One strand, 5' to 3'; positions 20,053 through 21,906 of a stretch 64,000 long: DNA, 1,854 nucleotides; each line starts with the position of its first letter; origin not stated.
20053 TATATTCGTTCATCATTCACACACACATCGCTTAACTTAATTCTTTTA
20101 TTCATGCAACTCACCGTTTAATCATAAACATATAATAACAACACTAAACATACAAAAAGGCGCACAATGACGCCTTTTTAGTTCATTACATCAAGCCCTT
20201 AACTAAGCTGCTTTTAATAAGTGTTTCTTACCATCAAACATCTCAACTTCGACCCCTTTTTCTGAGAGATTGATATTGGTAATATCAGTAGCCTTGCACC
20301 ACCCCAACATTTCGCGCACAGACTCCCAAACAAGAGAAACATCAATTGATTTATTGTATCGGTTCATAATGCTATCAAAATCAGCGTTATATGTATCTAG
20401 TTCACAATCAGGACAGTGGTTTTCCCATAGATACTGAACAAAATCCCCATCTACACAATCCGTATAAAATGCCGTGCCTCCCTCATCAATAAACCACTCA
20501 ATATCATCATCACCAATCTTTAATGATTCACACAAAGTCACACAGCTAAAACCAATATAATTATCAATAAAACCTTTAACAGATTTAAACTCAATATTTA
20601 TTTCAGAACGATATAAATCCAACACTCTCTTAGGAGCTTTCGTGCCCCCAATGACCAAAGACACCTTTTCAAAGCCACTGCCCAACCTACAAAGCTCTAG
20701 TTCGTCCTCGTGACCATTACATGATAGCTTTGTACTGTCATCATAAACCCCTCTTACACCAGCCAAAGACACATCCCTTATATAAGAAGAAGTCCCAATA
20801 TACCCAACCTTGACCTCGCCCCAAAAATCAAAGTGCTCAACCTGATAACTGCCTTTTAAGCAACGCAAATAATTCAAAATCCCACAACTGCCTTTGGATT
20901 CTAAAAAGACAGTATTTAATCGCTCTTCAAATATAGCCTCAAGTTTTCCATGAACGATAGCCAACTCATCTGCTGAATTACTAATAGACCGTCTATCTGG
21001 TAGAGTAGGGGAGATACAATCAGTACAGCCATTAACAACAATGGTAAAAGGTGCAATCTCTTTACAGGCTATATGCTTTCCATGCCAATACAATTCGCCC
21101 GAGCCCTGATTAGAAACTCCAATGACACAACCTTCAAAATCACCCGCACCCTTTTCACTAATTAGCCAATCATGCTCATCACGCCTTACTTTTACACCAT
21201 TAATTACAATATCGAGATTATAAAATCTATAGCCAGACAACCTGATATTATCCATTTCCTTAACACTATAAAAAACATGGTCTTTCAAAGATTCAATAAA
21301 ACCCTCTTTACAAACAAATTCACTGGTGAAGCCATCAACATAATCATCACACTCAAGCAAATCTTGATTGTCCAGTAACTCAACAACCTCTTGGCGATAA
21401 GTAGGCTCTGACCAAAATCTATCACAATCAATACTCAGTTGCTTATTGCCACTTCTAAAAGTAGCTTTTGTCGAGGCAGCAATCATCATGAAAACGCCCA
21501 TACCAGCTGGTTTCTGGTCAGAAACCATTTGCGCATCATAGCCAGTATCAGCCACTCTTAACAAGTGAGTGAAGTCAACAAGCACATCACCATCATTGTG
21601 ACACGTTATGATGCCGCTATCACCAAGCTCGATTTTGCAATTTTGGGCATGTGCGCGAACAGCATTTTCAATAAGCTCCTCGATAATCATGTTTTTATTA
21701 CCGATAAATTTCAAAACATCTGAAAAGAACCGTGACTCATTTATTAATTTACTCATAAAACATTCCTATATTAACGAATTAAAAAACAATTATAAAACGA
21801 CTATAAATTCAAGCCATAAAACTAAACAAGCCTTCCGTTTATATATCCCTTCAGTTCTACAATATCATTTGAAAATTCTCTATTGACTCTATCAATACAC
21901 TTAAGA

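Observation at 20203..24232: Minimal C5-cytosine methyltransferase-like protein (252 aa, no TRD, degenerate motif I) two genes from a GHKL-ATPase-like protein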

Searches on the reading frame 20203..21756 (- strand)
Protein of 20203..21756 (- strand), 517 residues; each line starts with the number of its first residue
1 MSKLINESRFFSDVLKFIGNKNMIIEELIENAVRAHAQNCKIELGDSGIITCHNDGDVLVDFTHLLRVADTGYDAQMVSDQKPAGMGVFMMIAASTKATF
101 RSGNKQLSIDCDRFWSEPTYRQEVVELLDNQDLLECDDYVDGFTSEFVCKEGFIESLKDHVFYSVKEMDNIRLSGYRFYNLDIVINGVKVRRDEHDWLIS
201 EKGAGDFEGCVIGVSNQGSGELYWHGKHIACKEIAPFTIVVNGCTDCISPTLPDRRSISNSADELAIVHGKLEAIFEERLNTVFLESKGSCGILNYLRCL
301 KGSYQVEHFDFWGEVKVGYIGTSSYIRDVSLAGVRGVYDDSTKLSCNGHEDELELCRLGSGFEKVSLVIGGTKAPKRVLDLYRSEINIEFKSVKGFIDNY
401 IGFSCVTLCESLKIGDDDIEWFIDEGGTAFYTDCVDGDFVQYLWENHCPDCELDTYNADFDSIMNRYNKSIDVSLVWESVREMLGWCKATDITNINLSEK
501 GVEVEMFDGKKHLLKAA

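Call 3: search_protein_families(library=pfam, proteins=[window:20203-21756:-], max_evalue=1)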
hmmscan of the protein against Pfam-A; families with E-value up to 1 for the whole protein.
window:20203-21756:- (517 aa): 1 family
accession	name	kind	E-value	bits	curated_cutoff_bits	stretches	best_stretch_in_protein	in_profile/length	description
PF13589.12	HATPase_c_3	-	0.19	12.2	25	1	23-46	5-28/137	Histidine kinase-, DNA gyrase B-, and HSP90-like ATPase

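Call 4: search_protein_families(library=phrogs, proteins=[window:20203-21756:-], max_evalue=0.01)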
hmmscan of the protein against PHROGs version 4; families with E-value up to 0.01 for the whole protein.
window:20203-21756:- (517 aa): 0 families

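Call 5: search_protein_families(library=ncbifam, proteins=[window:20203-21756:-], max_evalue=1)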
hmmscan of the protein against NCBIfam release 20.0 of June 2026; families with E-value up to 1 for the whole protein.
window:20203-21756:- (517 aa): 1 family
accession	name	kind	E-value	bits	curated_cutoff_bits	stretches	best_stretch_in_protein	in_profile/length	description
NF000950.0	PRK00095.1-3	equivalog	0.26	9.6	756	1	24-50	27-53/641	DNA mismatch repair endonuclease MutL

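Call 6: search_protein_families(library=padloc, proteins=[window:20203-21756:-], max_evalue=1)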
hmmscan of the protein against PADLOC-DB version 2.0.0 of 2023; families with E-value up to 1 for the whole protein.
window:20203-21756:- (517 aa): 0 families

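Call 21: find_homologous_proteins(query=window:20203-21756:-, max_evalue=0.001)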
Query window:20203-21756:- (517 aa): 2 proteins with E <= 0.001 among 7936 candidates.
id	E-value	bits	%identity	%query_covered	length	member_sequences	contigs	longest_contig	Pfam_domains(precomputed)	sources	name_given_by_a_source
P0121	0.0e+0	1199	100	100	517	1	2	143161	-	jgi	jgi:hypothetical protein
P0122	3.2e-35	140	27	92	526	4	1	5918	-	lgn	-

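Call 23: find_encoding_contigs(protein=P0122, flank=6000, max_places=4)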
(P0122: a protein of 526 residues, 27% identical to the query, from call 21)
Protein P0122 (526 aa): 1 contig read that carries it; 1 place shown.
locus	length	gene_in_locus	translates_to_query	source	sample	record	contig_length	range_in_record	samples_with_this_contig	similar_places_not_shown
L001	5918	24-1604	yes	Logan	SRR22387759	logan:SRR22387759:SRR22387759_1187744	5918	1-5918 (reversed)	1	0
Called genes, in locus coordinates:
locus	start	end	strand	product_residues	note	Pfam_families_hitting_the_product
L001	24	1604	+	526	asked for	-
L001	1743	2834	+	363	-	-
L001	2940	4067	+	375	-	-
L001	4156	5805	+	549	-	PF26128:Gad2 (weak), PF14284:PcfJ (weak)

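Call 32: search_protein_representatives(protein=window:20203-21756:-)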
Query: 517 residues. Proteins with E-value up to 0.001 (for the whole library): 367; up to 1e-10: 63; up to 1e-30: 29. The best 150 are listed.
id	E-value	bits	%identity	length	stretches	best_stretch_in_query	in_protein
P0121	0.0e+00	1198.8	100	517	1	1-517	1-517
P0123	2.4e-80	287.3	35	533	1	1-498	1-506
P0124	1.0e-76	275.3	37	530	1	1-500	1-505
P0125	2.6e-76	274.0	36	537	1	3-509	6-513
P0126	1.1e-73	265.3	40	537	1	4-433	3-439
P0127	2.2e-73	264.4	37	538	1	2-466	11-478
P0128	2.5e-68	247.6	34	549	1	4-432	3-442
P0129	3.6e-56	207.5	33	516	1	1-427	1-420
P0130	4.8e-56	207.1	33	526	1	1-509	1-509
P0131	4.5e-50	187.4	31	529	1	3-515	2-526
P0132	6.0e-46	173.8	31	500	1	1-473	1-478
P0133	1.0e-45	173.0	39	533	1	1-312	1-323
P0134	2.8e-45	171.6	38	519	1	3-315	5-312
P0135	3.9e-45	171.1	36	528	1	3-321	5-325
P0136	1.2e-44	169.6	32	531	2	1-337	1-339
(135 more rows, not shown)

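Call 35: search_solved_structures(query=A2, max_evalue=1, show_alignments=2)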
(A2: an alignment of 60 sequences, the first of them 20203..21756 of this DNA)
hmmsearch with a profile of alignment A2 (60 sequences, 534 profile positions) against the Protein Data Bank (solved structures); distinct sequences matched with E-value up to 1: 27.
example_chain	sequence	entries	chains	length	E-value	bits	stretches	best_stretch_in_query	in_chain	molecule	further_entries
7aib_C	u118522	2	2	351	1.7e-06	30.6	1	18-62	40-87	DNA mismatch repair protein MutL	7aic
5akb_C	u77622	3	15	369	1.8e-06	30.5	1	18-62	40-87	DNA MISMATCH REPAIR PROTEIN MUTL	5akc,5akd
1b63_A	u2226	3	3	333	3e-06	29.8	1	18-62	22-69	MUTL | DNA mismatch repair protein mutL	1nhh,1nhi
1nhj_A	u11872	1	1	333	3e-06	29.8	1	18-62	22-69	DNA mismatch repair protein mutL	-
1bkn_A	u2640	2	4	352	3.2e-06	29.6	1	18-62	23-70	MUTL | DNA mismatch repair protein MutL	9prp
1b62_A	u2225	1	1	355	3.3e-06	29.6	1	18-62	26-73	PROTEIN (MUTL)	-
7p8v_A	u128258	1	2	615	7.4e-06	28.5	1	18-62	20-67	DNA mismatch repair protein MutL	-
5x9y_C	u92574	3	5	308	6.3e-05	25.4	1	17-61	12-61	DNA mismatch repair protein MutL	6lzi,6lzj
7rcb_A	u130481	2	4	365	6.9e-05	25.3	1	22-60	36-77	Mismatch repair endonuclease PMS2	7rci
1ea6_A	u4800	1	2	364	6.9e-05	25.3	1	22-60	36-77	PMS1 PROTEIN HOMOLOG 2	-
1h7s_A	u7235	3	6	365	6.9e-05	25.3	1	22-60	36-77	PMS1 PROTEIN HOMOLOG 2 | MISMATCH REPAIR ENDONUCLEASE PMS2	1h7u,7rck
6mfq_A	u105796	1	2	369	7e-05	25.2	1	22-60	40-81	Mismatch repair endonuclease PMS2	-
9s89_A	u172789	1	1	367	7e-05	25.2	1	22-60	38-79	Mismatch repair endonuclease PMS2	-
6lzk_A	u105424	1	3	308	7.4e-05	25.2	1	17-61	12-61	DNA mismatch repair protein MutL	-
9n2k_A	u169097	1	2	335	0.00017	24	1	18-60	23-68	DNA mismatch repair protein MutL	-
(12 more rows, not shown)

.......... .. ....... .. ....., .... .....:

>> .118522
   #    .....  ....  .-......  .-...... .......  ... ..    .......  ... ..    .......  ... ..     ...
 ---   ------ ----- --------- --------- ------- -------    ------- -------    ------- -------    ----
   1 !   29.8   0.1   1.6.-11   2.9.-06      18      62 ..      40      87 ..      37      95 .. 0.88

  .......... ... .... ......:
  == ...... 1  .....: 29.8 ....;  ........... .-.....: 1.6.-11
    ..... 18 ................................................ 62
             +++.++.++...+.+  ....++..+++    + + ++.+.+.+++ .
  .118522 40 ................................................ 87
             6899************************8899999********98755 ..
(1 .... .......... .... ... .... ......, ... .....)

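Call 36: search_protein_families(library=pfam, alignment_id=A2, max_evalue=0.01)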
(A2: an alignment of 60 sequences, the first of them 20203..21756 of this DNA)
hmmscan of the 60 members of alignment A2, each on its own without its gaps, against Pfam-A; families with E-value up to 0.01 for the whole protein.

A. member 1, window:20203-21756:- (517 aa): 0 families

B. families by the number of members that match (of 60 scanned): 4 families
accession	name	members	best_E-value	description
PF13589.12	HATPase_c_3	12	9e-07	Histidine kinase-, DNA gyrase B-, and HSP90-like ATPase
PF02518.31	HATPase_c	9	1.9e-05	Histidine kinase-, DNA gyrase B-, and HSP90-like ATPase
PF13581.12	HATPase_c_2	1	0.0037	Histidine kinase-like ATPase domain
PF07338.18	YdgH_BhsA-like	1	0.0073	YdgH/BhsA/McbA-like domain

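Call 50: predict_structure(alignment_id=A2)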
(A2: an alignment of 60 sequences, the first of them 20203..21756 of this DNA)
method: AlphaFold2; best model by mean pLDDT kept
length: 517 residues; sequences in the alignment: 60
mean_pLDDT: 89.7   pTM: 0.84
mean pLDDT of the five models: 89.7, 89.3, 88.8, 88.2, 86.9
residues with pLDDT >= 90: 353; 70-90: 124; 50-70: 32; < 50: 8
segments of 3 or more residues with pLDDT < 50: 317-323
pLDDT, mean of each block of 10 residues (from residue 1): 86 93 95 97 97 98 93 93 94 97 98 97 97 97 98 94 63 84 96 95 97 95 97 98 96 94 98 98 88 89 94 60 61 90 90 75 92 96 95 62 74 94 87 85 83 87 84 83 88 90 94 88
secondary structure, 60 per line:
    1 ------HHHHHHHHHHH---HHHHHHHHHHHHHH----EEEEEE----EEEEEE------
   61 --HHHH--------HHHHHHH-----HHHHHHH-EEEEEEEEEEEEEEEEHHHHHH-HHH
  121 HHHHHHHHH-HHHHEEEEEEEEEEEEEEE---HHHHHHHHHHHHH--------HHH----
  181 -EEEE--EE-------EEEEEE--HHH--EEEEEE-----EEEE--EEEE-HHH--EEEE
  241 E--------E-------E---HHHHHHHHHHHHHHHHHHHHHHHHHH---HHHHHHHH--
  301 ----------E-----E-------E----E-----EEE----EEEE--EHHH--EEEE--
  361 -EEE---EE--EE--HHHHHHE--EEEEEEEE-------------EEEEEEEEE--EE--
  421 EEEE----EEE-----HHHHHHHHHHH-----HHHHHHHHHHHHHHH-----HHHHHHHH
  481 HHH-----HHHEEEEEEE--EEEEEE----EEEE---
elements in order: H7-17 H21-34 E39-44 E49-54 H63-66 H75-81 H87-93 E95-110 H111-116 H118-129 H131-134 E135-149 H153-165 E182-185 E197-202 E210-215 E221-224 E227-230 E237-241 H262-287 H291-298 E336-338 E343-346 E355-358 E362-364 H376-381 E385-392 E406-414 E421-424 E429-431 H437-447 H453-467 H473-483 E492-498 E501-506 E511-514

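Call 53: fold_search(model_id=the predicted structure, library=pdb)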
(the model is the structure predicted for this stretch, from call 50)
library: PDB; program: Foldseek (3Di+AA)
matches with E <= 10: 586; with E <= 0.001: 345
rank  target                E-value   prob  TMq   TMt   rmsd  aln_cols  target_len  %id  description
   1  5hph_B                1.3e-12  1.00  0.40  0.42   9.5       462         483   14  Structure of TRAP1 fragment (released 2016-08-10)
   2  5tvw_B                7.2e-12  1.00  0.39  0.35   9.6       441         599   15  Crystal structure of mitochondrial Hsp90 (TRAP1) with ATP in absence of Mg, hemi-hydrolyzed (released 2018-03-14)
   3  6d14_B                2.1e-11  1.00  0.38  0.33   9.8       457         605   14  Zebrafish TRAP1 bound to AMPPNP and calcium in the asymmetric closed state (released 2018-04-25)
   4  4j0b_A                2.6e-11  1.00  0.38  0.34   9.3       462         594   14  Structure of mitochondrial Hsp90 (TRAP1) with ADP-BeF3 (released 2014-01-22)
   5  6d14_A                3.4e-11  1.00  0.39  0.35   9.6       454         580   14  Zebrafish TRAP1 bound to AMPPNP and calcium in the asymmetric closed state (released 2018-04-25)
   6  7exp_B                3.8e-11  1.00  0.38  0.34   9.7       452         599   14  Crystal structure of zebrafish TRAP1 with AMPPNP and MitoQ (released 2022-01-05)
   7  4iyn_B                5.4e-11  1.00  0.38  0.33   9.7       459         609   13  Structure of mitochondrial Hsp90 (TRAP1) with ADP-ALF4- (released 2014-01-22)
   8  4iyn_A                6.0e-11  1.00  0.38  0.34   9.1       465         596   14  Structure of mitochondrial Hsp90 (TRAP1) with ADP-ALF4- (released 2014-01-22)
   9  7exp_A                6.0e-11  1.00  0.39  0.35  15.0       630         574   12  Crystal structure of zebrafish TRAP1 with AMPPNP and MitoQ (released 2022-01-05)
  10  7kcl_B                6.8e-11  1.00  0.39  0.34   9.5       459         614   14  Full-length human mitochondrial Hsp90 (TRAP1) in complex with SdhB in the presence of AMP-PNP (released 2021-10-13)
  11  5tth_A                7.6e-11  1.00  0.39  0.31   9.8       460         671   14  Heterodimeric SpyCatcher/SpyTag-fused zebrafish TRAP1 in ATP/ADP-hybrid state (released 2017-08-23)
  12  4ipe_A                8.1e-11  1.00  0.39  0.35   9.8       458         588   14  Crystal structure of mitochondrial Hsp90 (TRAP1) with AMPPNP (released 2014-01-22)
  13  5hph_A                9.7e-11  1.00  0.39  0.42   9.1       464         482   14  Structure of TRAP1 fragment (released 2016-08-10)
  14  4z1i_B                1.2e-10  1.00  0.40  0.43   9.1       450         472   14  Crystal structure of human Trap1 with AMPPNP (released 2015-04-29)
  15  4ipe_B                1.2e-10  1.00  0.38  0.34   9.8       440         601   14  Crystal structure of mitochondrial Hsp90 (TRAP1) with AMPPNP (released 2014-01-22)
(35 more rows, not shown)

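Call 54: find_related_loci(query=A3, collection=viral_contigs, flank=6000)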
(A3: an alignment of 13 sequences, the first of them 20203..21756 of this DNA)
Query A3 (517 aa) in viral_contigs; peptide patterns used: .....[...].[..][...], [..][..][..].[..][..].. (x = any residue, [..] = any of these).
245 stretches matched a pattern, but none encodes a relative of the query by tblastn (E <= 1e-3).

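Call 55: find_encoding_contigs(protein=P0123, flank=7000, max_places=2)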
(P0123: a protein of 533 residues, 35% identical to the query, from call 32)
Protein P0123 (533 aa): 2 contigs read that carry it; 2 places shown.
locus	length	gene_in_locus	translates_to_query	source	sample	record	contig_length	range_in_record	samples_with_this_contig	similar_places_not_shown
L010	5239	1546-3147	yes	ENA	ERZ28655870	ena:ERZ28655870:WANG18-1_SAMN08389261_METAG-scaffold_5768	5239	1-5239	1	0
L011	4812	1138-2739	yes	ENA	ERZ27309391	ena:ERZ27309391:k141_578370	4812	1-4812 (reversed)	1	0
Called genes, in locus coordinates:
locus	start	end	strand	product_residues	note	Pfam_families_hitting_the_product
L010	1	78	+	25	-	?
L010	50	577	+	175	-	-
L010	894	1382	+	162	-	-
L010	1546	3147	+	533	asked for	-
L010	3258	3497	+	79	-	-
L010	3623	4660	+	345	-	-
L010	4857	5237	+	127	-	?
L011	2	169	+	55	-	?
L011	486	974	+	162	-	-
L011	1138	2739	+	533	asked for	-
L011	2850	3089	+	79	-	-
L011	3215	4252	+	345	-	-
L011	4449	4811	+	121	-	?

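Call 56: find_encoding_contigs(protein=P0125, flank=7000, max_places=2)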
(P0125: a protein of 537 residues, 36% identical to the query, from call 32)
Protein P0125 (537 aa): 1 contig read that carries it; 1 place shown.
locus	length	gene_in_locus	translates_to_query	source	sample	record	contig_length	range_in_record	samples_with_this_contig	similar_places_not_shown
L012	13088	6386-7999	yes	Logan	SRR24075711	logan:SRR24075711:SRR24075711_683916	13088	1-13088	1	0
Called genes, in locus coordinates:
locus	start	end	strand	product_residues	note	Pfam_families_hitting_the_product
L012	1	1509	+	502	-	?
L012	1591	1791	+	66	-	-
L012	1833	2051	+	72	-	-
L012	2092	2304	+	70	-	-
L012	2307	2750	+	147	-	-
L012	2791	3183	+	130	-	-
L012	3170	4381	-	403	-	PF13020:NOV_C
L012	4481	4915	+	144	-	-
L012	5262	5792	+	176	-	-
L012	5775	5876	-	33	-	-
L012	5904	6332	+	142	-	-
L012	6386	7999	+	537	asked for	-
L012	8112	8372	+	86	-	-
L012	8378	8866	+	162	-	-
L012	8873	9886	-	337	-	-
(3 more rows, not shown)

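Call 60: search_dna_similar(query=window:20203-21756:-, collection=phages, mode=protein, max_evalue=0.001, max_rows=25)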
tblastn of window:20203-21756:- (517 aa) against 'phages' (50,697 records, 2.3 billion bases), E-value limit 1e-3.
No match.

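Call 61: search_dna_similar(query=window:20203-21756:-, collection=plasmids, mode=protein, max_evalue=0.001, max_rows=25)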
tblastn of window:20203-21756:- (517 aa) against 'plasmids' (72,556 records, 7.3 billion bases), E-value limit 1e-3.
Records with a match: 15; places in all: 15; records where one place covers at least 80% of the query: 0.
Best place of each record, by identity: <60% 15.
By first word of the organism name: Paraburkholderia 4; Leptolyngbya 4; Hydrogenophaga 2; Methylobacter 1; Vibrio 1; Enterobacter 1; Rhodoferax 1; Geoalkalibacter 1.
By predicted mobility (MOB-suite, as given by PLSDB): non-mobilizable 11; conjugative 4.
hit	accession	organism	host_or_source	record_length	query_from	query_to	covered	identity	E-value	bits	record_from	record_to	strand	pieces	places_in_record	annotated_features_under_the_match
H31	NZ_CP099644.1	Paraburkholderia fungorum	Arabidopsis thaliana,pure culture,leaf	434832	5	280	53%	23.5%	6e-5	54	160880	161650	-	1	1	ATP-binding protein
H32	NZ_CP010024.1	Paraburkholderia fungorum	Microbial isolate culture,White-rot ...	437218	5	280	53%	23.5%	6e-5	54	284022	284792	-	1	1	ATP-binding protein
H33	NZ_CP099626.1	Paraburkholderia fungorum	Arabidopsis thaliana,pure culture,leaf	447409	5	280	53%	23.5%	6e-5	54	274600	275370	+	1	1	ATP-binding protein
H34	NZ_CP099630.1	Paraburkholderia fungorum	Arabidopsis thaliana,pure culture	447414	5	280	53%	23.5%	6e-5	54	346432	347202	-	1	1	ATP-binding protein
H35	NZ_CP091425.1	Methylobacter sp. YRD-M1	isolate,wetland soil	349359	15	280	51%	23.3%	4e-4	51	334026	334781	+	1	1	ATP-binding protein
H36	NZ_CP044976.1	Hydrogenophaga sp. PBL-H3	-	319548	5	275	52%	21.0%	2e-5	56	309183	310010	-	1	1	ATP-binding protein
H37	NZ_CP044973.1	Hydrogenophaga sp. PBL-H3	-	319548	5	275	52%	21.0%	2e-5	56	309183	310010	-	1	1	ATP-binding protein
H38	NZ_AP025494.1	Vibrio gigantis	-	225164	5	199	38%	25.9%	4e-6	57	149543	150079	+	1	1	ATP-binding protein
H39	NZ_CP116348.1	Enterobacter ludwigii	strawberry,pure cluture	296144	6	108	20%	31.1%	4e-5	54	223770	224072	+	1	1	ATP-binding protein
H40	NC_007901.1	Rhodoferax ferrireducens T118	-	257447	5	112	21%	29.4%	2e-5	55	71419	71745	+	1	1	ATP-binding protein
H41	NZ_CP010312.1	Geoalkalibacter subterraneus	-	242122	5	103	19%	32.0%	7e-5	54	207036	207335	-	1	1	ATP-binding protein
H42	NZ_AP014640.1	Leptolyngbya boryana IAM M-101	-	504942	24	114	18%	31.9%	5e-4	51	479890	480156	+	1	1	sensor histidine kinase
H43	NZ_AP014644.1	Leptolyngbya boryana dg5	-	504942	24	114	18%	31.9%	5e-4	51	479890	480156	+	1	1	sensor histidine kinase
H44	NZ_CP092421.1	Leptolyngbya boryana IU 594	-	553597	24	114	18%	31.9%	5e-4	51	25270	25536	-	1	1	sensor histidine kinase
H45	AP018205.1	Leptolyngbya boryana NIES-2135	-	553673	24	114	18%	31.9%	5e-4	51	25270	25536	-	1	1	hypothetical protein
